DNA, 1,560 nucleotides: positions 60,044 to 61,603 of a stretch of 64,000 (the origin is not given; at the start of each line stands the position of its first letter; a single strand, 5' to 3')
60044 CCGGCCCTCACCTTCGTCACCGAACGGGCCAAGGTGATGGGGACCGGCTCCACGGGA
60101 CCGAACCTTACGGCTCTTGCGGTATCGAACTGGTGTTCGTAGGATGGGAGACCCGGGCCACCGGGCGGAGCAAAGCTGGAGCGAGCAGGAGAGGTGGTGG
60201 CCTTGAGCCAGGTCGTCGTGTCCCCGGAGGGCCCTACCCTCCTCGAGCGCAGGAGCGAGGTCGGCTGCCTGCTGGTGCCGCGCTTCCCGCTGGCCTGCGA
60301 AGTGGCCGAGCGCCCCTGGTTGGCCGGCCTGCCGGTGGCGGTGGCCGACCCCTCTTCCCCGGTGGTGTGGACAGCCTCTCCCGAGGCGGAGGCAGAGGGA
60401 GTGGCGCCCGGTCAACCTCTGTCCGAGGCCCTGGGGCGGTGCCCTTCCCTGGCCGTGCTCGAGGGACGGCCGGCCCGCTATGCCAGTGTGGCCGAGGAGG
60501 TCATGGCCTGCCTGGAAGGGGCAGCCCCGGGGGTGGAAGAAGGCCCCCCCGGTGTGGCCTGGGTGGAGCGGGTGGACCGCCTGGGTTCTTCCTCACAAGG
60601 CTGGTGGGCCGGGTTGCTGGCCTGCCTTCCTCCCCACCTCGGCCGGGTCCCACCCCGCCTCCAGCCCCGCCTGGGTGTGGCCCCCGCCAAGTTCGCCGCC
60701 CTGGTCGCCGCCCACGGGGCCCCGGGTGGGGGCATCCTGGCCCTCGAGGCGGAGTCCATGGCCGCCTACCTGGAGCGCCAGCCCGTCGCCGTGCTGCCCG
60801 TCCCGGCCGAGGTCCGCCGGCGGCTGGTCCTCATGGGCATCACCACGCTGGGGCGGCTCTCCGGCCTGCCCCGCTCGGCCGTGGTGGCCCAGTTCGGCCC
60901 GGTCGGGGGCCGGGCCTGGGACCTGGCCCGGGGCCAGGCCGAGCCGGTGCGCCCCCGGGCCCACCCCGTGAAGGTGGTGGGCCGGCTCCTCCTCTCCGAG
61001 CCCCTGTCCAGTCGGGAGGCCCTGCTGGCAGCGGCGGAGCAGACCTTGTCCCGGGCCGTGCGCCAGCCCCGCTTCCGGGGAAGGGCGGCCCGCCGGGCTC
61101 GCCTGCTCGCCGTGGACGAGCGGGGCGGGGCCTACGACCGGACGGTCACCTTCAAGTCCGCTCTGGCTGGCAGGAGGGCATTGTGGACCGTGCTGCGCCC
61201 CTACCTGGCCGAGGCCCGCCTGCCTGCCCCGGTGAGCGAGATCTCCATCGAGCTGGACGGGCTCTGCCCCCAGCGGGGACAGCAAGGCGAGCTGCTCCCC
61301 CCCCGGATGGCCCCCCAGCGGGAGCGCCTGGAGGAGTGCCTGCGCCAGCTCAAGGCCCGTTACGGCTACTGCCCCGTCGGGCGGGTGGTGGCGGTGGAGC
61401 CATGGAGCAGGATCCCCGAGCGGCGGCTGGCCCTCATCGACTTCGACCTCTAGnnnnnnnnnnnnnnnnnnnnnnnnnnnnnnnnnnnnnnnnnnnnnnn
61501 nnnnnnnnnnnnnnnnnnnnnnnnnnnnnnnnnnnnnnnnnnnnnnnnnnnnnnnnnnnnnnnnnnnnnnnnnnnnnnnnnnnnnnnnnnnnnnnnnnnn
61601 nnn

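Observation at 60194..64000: Split imuB ... dnaE2 mutasome locus without any imuA/imuA' gene and with about 1.9 kb of unrelated inserts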

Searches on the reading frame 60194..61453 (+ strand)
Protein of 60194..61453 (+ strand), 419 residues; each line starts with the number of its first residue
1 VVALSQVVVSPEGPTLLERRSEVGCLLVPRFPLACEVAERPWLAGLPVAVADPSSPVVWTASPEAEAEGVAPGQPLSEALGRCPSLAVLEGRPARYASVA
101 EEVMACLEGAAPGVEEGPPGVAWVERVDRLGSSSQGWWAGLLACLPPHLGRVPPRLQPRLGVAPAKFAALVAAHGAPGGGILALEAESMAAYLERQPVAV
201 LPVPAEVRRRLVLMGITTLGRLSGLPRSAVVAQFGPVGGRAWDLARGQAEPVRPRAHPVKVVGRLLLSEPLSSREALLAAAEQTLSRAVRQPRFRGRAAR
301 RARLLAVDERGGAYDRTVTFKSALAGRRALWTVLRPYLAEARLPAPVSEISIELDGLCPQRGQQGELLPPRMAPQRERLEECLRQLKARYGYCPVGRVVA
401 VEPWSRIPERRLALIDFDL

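Call 8: search_protein_families(library=pfam, proteins=[window:60194-61453:+], max_evalue=0.1)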
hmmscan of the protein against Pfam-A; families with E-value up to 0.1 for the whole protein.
window:60194-61453:+ (419 aa): 1 family
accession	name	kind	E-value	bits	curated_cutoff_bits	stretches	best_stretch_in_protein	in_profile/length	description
PF00817.25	IMS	-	2.4e-14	53.9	23.2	1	29-117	4-94/148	impB/mucB/samB family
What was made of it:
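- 60194..61453 (+): imuB-like inactive Y-family polymerase (iPolY / ImuY), 419 aa. The start is ambiguous: GTG 60194/60197 or GTG 60260. PF00817 (call 8).
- Checked: A Y-family ORF lies at 60194-61453 (+) (PF00817, call 8).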

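Call 9: search_protein_families(library=ncbifam, proteins=[window:60194-61453:+], max_evalue=0.1)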
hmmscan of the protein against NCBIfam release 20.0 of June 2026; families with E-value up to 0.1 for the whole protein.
window:60194-61453:+ (419 aa): 9 families
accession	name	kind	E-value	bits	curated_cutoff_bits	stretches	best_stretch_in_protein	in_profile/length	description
NF003015.0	PRK03858.1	subfamily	2.9e-19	69.4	367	1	36-402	22-387/399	DNA polymerase IV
NF002882.0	PRK03348.1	equivalog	5.2e-19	68.4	389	1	34-369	18-354/461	DNA polymerase IV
NF002848.0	PRK03103.1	subfamily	2.3e-18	65.9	381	2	158-407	141-398/410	DNA polymerase IV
NF002883.0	PRK03352.1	equivalog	1.8e-17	63.6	330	1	31-299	15-288/347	DNA polymerase IV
NF002751.0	PRK02794.1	equivalog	6.2e-16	58.3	371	1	35-393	52-410/425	DNA polymerase IV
NF002677.0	PRK02406.1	equivalog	4.8e-15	55.5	256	2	161-260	145-246/357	DNA polymerase IV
NF002492.0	PRK01810.1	equivalog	2.4e-09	36.4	399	1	34-290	23-281/412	DNA polymerase IV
NF010731.0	PRK14133.1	equivalog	1.9e-07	30.6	362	1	34-115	16-98/352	DNA polymerase IV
NF002955.0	PRK03609.1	subfamily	6.8e-05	22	431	1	31-116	10-97/422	translesion error-prone DNA polymerase V subunit UmuC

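Call 11: find_encoding_contigs(protein=window:60194-61453:+, flank=10000, max_places=6)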
Protein window:60194-61453:+ (419 aa): no gene with exactly this product is on record in the collection.

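Call 35: find_homologous_proteins(query=window:60194-61450:+, max_evalue=0.00001)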
Query window:60194-61450:+ (419 aa): 358 proteins with E <= 0.00001 among 8000 candidates; the best 120 are listed.
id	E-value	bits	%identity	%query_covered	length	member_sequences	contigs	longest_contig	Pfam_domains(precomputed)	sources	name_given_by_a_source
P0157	3.4e-264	894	100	100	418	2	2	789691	PF00817.26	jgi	-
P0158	8.8e-237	804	90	100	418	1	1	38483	PF00817.26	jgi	jgi:protein ImuB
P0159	6.0e-144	498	65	95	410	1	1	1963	PF00817.26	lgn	-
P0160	2.2e-136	473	62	95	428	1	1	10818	PF00817.26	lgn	-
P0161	5.9e-119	416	58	95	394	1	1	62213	PF00817.26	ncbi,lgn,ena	-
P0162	3.0e-114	401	57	95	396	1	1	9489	PF00817.26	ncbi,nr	ncbi:MAG TPA: hypothetical protein VML96_09415 [Egibacteraceae bacterium]|nr:hypothetical protein [E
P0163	1.3e-113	398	54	95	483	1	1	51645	PF00817.26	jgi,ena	jgi:nucleotidyltransferase/DNA polymerase involved in DNA repair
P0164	7.1e-113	396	55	95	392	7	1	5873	PF00817.26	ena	-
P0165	7.4e-112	393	55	95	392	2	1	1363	PF00817.26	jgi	jgi:DNA polymerase-4/protein ImuB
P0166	3.6e-111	390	55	95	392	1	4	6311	PF00817.26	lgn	-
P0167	5.3e-110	387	51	94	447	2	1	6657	PF00817.26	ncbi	ncbi:MAG: DNA polymerase Y family protein [Acidimicrobiales bacterium]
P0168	5.6e-110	386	55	95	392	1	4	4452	PF00817.26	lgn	-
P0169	4.6e-109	383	54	95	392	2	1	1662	PF00817.26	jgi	jgi:nucleotidyltransferase/DNA polymerase involved in DNA repair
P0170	6.2e-109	383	55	95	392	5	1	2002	PF00817.26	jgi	jgi:DNA polymerase-4/protein ImuB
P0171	4.2e-108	380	55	95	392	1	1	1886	PF00817.26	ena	-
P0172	5.9e-108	380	56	95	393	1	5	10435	PF00817.26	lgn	-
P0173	6.9e-108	380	55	95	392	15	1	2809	PF00817.26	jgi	jgi:DNA polymerase-4/protein ImuB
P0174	2.6e-107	378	55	95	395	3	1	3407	PF00817.26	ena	-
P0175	3.2e-107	377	55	94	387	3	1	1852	PF00817.26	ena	-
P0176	3.9e-107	377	53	95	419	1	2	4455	PF00817.26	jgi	jgi:protein ImuB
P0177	1.4e-106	375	55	95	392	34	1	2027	PF00817.26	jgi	jgi:DNA polymerase-4/protein ImuB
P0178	4.7e-106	374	55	95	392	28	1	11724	PF00817.26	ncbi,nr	ncbi:MAG: DNA polymerase Y family protein [Candidatus Dormibacteraeota bacterium]|nr:DNA polymerase 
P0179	5.9e-106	373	54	94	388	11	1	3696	PF00817.26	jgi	jgi:nucleotidyltransferase/DNA polymerase involved in DNA repair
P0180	7.9e-106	373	53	95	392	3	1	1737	PF00817.26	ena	-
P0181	9.9e-106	372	54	95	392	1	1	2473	PF00817.26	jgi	jgi:nucleotidyltransferase/DNA polymerase involved in DNA repair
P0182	1.5e-105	372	54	95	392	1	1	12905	PF00817.26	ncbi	ncbi:MAG: DNA polymerase Y family protein [Candidatus Dormibacterales bacterium]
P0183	1.6e-105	372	54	95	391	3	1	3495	PF11799.14,PF00817.26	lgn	-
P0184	3.2e-105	371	54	95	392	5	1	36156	PF11799.14,PF00817.26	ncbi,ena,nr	ncbi:MAG TPA: DNA polymerase Y family protein [Candidatus Dormibacteraeota bacterium]|nr:DNA polymer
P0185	1.4e-104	369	53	95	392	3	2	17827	PF00817.26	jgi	jgi:nucleotidyltransferase/DNA polymerase involved in DNA repair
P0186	1.8e-104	368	54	95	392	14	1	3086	PF00817.26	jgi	jgi:nucleotidyltransferase/DNA polymerase involved in DNA repair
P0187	4.7e-104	367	52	95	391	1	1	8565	PF00817.26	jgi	jgi:nucleotidyltransferase/DNA polymerase involved in DNA repair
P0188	6.1e-104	367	54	94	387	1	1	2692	PF00817.26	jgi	jgi:DNA polymerase-4/protein ImuB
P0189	3.1e-103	364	54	95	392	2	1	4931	PF00817.26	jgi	jgi:nucleotidyltransferase/DNA polymerase involved in DNA repair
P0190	6.3e-103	363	51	95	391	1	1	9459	PF11799.14,PF00817.26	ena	-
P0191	1.3e-102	362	53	95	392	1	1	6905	PF11799.14,PF00817.26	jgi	jgi:nucleotidyltransferase/DNA polymerase involved in DNA repair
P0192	1.6e-102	362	53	95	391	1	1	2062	PF00817.26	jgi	jgi:DNA polymerase-4/protein ImuB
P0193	1.0e-101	359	52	95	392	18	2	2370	PF11799.14,PF00817.26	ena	-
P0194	1.0e-101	359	51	95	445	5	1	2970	PF00817.26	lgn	-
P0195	2.3e-101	358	51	95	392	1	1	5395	PF00817.26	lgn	-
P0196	3.1e-101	358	53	95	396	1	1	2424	PF00817.26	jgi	jgi:nucleotidyltransferase/DNA polymerase involved in DNA repair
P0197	3.2e-101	358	53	95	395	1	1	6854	PF00817.26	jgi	jgi:nucleotidyltransferase/DNA polymerase involved in DNA repair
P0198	4.3e-101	357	52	95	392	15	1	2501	PF11799.14,PF00817.26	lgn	-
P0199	5.4e-101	357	52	95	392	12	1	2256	PF00817.26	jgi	jgi:DNA polymerase-4/protein ImuB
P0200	8.5e-101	356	52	95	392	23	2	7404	PF00817.26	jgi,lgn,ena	-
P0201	1.4e-100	356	51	95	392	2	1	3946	PF00817.26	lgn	-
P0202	3.9e-100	354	51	95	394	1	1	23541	PF00817.26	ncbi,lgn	-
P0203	4.0e-100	354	50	95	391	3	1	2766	PF00817.26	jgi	jgi:nucleotidyltransferase/DNA polymerase involved in DNA repair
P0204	4.4e-100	354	52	95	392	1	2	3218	PF00817.26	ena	-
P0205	5.6e-100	354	52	95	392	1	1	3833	PF11799.14,PF00817.26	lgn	-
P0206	5.9e-100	353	51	95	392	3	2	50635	PF11799.14,PF00817.26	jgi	jgi:DNA polymerase-4/protein ImuB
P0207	8.6e-100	353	52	95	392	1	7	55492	PF11799.14,PF00817.26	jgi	jgi:nucleotidyltransferase/DNA polymerase involved in DNA repair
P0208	8.9e-100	353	53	91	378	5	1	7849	PF00817.26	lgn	-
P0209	9.3e-100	353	51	95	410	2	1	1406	PF00817.26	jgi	jgi:nucleotidyltransferase/DNA polymerase involved in DNA repair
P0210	1.4e-99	352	53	95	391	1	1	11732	PF00817.26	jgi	jgi:nucleotidyltransferase/DNA polymerase involved in DNA repair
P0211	3.3e-99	351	52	95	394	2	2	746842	PF00817.26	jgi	jgi:nucleotidyltransferase/DNA polymerase involved in DNA repair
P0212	6.5e-99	350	50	95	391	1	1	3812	PF11799.14,PF00817.26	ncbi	-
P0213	9.0e-99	350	51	95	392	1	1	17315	PF11799.14,PF00817.26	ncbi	-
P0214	1.0e-98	349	51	95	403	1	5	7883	PF11799.14,PF00817.26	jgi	jgi:protein ImuB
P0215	1.1e-98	349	51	95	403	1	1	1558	PF11799.14,PF00817.26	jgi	jgi:protein ImuB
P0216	2.5e-98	348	51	95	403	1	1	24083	PF11799.14,PF00817.26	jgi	jgi:nucleotidyltransferase/DNA polymerase involved in DNA repair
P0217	7.5e-98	347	51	95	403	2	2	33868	PF11799.14,PF00817.26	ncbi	ncbi:MAG: DNA polymerase Y family protein [Acidimicrobiales bacterium]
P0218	1.0e-97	346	50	95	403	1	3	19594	PF11799.14,PF00817.26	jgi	jgi:protein ImuB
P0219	1.1e-97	346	51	95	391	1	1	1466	PF00817.26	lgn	-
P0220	1.7e-97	345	51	96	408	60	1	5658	PF11799.14,PF00817.26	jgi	jgi:DNA polymerase-4/protein ImuB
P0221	1.8e-97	345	50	95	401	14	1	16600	PF11799.14,PF00817.26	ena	-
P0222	3.6e-97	344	50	95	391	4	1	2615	PF00817.26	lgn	-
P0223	7.0e-97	343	50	96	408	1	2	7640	PF11799.14,PF00817.26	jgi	jgi:nucleotidyltransferase/DNA polymerase involved in DNA repair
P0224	1.0e-96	343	50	95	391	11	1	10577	PF00817.26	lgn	-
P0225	1.1e-96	343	50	95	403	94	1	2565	PF11799.14,PF00817.26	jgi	jgi:protein ImuB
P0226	1.4e-96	342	54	87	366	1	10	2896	PF00817.26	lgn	-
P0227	2.0e-96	342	50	95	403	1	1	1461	PF11799.14,PF00817.26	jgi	jgi:nucleotidyltransferase/DNA polymerase involved in DNA repair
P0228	2.7e-96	341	52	95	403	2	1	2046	PF00817.26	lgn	-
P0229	3.9e-96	341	49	95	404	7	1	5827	PF11799.14,PF00817.26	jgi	jgi:nucleotidyltransferase/DNA polymerase involved in DNA repair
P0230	3.9e-96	341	51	95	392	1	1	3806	PF00817.26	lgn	-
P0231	4.7e-96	341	52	94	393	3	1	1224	PF11799.14,PF00817.26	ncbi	ncbi:MAG: DNA polymerase Y family protein, partial [Acidimicrobiia bacterium]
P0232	7.9e-96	340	52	94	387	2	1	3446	PF00817.26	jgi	jgi:nucleotidyltransferase/DNA polymerase involved in DNA repair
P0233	9.6e-96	340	50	95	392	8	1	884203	PF11799.14,PF00817.26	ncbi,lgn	-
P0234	1.2e-95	339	50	95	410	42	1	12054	PF11799.14,PF00817.26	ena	-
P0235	1.8e-95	339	50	95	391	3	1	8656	PF00817.26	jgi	jgi:DNA polymerase-4/protein ImuB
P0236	2.4e-95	338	49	95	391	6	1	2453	PF00817.26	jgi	-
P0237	3.5e-95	338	50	95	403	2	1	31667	PF00817.26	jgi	jgi:nucleotidyltransferase/DNA polymerase involved in DNA repair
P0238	3.8e-95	338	49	95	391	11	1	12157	PF00817.26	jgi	-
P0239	8.0e-95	337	48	95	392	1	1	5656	PF11799.14,PF00817.26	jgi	jgi:nucleotidyltransferase/DNA polymerase involved in DNA repair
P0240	8.7e-95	336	50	95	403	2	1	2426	PF11799.14,PF00817.26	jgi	jgi:protein ImuB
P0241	1.5e-94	336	50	95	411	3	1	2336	PF11799.14,PF00817.26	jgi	jgi:nucleotidyltransferase/DNA polymerase involved in DNA repair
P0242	2.3e-94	335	49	95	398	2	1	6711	PF00817.26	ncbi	ncbi:MAG: DNA polymerase Y family protein, partial [Candidatus Dormiibacterota bacterium]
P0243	2.4e-94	335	47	95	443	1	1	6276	PF11799.14,PF00817.26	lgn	-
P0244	3.1e-94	335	49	94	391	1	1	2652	PF00817.26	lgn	-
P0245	3.6e-94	334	49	95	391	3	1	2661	PF00817.26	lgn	-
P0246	4.3e-94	334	50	95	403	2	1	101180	PF11799.14,PF00817.26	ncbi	-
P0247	6.9e-94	333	50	95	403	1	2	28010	PF11799.14,PF00817.26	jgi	jgi:protein ImuB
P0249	2.1e-93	332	49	95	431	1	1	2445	PF11799.14,PF00817.26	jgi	jgi:nucleotidyltransferase/DNA polymerase involved in DNA repair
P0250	3.1e-93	331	50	95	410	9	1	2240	PF11799.14,PF00817.26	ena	-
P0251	3.6e-93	331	50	95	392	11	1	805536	PF00817.26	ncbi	-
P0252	1.5e-92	329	49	95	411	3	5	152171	PF00817.26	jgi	jgi:protein ImuB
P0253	1.7e-92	329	50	95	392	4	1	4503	PF00817.26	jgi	jgi:nucleotidyltransferase/DNA polymerase involved in DNA repair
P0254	1.8e-92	329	51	95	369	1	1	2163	PF00817.26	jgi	jgi:protein ImuB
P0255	6.7e-92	327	50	93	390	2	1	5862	PF11799.14,PF00817.26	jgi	jgi:nucleotidyltransferase/DNA polymerase involved in DNA repair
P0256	1.2e-90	323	50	95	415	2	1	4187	PF00817.26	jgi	jgi:nucleotidyltransferase/DNA polymerase involved in DNA repair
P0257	2.7e-90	322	46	95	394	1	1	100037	PF00817.26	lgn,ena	-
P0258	4.2e-90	321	49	95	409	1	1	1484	PF00817.26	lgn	-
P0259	1.2e-89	319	49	94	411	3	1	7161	PF11799.14,PF00817.26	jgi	jgi:nucleotidyltransferase/DNA polymerase involved in DNA repair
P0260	5.9e-89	317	47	95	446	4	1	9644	PF11799.14,PF00817.26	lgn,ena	-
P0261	2.7e-88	315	49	95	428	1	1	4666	PF11799.14,PF00817.26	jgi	-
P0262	3.0e-88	315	49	95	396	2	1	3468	PF00817.26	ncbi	ncbi:MAG: DNA polymerase Y family protein [Candidatus Dormibacteraceae bacterium]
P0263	7.6e-88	314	46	95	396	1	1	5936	PF00817.26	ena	-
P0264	1.0e-87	313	43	94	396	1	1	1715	PF00817.26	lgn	-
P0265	4.4e-86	308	45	95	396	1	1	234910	PF00817.26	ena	-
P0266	2.3e-85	305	48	95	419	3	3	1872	PF00817.26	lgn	-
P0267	9.8e-85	303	45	95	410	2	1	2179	PF00817.26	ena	-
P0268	9.3e-83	297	46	95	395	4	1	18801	PF11799.14,PF00817.26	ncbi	-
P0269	2.0e-82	296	43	95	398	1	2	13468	PF00817.26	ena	-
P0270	2.7e-81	292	46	94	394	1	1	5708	PF00817.26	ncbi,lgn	-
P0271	1.1e-80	290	46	94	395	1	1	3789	PF00817.26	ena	-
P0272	1.4e-80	290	45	95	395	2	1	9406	PF00817.26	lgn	-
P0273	1.5e-80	290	47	94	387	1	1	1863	PF00817.26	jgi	jgi:DNA polymerase IV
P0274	4.1e-79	285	44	95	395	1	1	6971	PF00817.26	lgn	-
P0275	2.0e-78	283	45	95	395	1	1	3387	PF00817.26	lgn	-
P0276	2.4e-78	282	43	95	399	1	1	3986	PF11799.14,PF00817.26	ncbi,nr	ncbi:MAG TPA: DNA polymerase Y family protein [Dehalococcoidia bacterium]|nr:DNA polymerase Y family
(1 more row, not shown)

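Call 55: search_dna_similar(query=window:60194-61450:+, collection=plasmids, mode=protein, max_rows=40, rows=best, max_evalue=0.00001)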
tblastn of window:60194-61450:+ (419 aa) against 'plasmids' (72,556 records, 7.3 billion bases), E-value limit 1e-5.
No match.
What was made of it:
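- Tried and rejected: No match (call 55).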

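Call 73: find_encoding_contigs(protein=P0157, flank=10000, max_places=3)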
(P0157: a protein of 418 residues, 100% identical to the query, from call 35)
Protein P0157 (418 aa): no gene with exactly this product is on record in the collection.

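Call 92: predict_structure(alignment_id=A6)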
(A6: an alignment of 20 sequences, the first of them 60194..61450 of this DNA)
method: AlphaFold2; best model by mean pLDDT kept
length: 419 residues; sequences in the alignment: 20
mean_pLDDT: 85.8   pTM: 0.71
mean pLDDT of the five models: 85.8, 84.4, 84.1, 83.5, 82.7
residues with pLDDT >= 90: 275; 70-90: 84; 50-70: 32; < 50: 28
segments of 3 or more residues with pLDDT < 50: 1-17, 362-369
pLDDT, mean of each block of 10 residues (from residue 1): 36 50 93 95 95 92 96 95 95 91 92 91 81 78 91 93 95 95 93 95 93 96 96 96 93 84 93 92 96 92 92 89 91 93 87 91 44 70 80 75 53 64
secondary structure, 60 per line:
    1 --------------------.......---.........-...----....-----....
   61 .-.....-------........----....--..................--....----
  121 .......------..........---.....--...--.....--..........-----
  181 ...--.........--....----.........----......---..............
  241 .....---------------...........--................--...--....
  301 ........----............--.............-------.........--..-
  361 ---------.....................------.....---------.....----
elements in order: E21-27 H31-39 E48-51 E57-61 H63-67 H76-82 E87-90 H93-110 E113-116 E121-127 H134-143 H147-151 E159-163 H166-175 E181-183 H186-194 H205-213 H219-223 H227-245 E261-271 H274-289 E297-308 E313-324 H327-339 E347-355 H370-390 E397-401 E411-415

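Call 94: fold_search(model_id=the predicted structure, library=pdb)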
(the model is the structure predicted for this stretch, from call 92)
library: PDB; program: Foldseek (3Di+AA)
matches with E <= 10: 892; with E <= 0.001: 184
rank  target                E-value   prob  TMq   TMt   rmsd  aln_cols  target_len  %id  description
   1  9a5e_A                1.1e-24  1.00  0.52  0.52  14.8       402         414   21  Integrative model of DPO41-RPOZ by crosslinking MS and deep learning (released 2024-09-18)
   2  6jum_A                2.5e-24  1.00  0.47  0.56   8.6       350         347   24  MsDpo4-DNA complex 2 (released 2020-02-19)
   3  6juo_A                3.0e-24  1.00  0.47  0.56   8.6       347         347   24  MsDpo4-DNA complex 4 (released 2020-02-19)
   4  6jul_A                4.3e-24  1.00  0.47  0.56   8.6       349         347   24  MsDpo4-DNA complex 1 (released 2020-02-19)
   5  4f4w_A                9.8e-24  1.00  0.50  0.60   8.1       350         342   18  Y-family DNA polymerase chimera Dbh-Dpo4-Dpo4 #1 (released 2013-01-02)
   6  6jun_A                3.4e-23  1.00  0.47  0.56   8.7       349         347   24  MsDpo4-DNA complex 3 (released 2020-02-19)
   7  4f50_A                4.7e-22  1.00  0.49  0.59   7.2       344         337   18  Y-family DNA polymerase chimera Dbh-Dbh-Dpo4 (released 2013-01-02)
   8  1k1q_B                5.6e-22  1.00  0.50  0.60   8.0       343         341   20  Crystal Structure of a DinB Family Error Prone DNA Polymerase from Sulfolobus solfataricus (released 2001-10-31)
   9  6l97_A                7.6e-22  1.00  0.51  0.63   9.5       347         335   20  Complex of DNA polymerase IV and L-DNA duplex (released 2020-07-08)
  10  4f4y_A                7.6e-22  1.00  0.49  0.58   8.0       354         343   20  Y-family DNA polymerase chimera Dbh-Dpo4-Dbh (released 2013-01-02)
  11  3gqc_A                8.0e-22  1.00  0.49  0.47   8.9       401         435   18  Structure of human Rev1-DNA-dNTP ternary complex (released 2009-05-19)
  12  2uvu_A                8.0e-22  1.00  0.49  0.58   8.6       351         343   20  Crystal structures of mutant Dpo4 DNA polymerases with 8-oxoG containing DNA template-primer constructs (released 2007-05-08)
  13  6l97_B                1.0e-21  1.00  0.51  0.62  10.6       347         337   19  Complex of DNA polymerase IV and L-DNA duplex (released 2020-07-08)
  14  7yll                  1.1e-21  1.00  0.49  0.61  12.8       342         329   20  Crystal structure of TTEDbh (released 2023-12-06)
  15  3gqc_D                1.2e-21  1.00  0.49  0.48   8.7       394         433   19  Structure of human Rev1-DNA-dNTP ternary complex (released 2009-05-19)
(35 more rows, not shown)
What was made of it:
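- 60194..61453 (+): AF2 pLDDT 85.8 with a Y-family fold, Foldseek E~1e-24 (calls 92, 94).
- On DnaE2X-iPolY-ImuB-C-RecA (split-ImuB / ImuY) mutasome: Y-family fold (calls 92, 94).
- Checked: A predicted structure gives Foldseek E~1e-24 to Dpo4/DinB (call 94).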
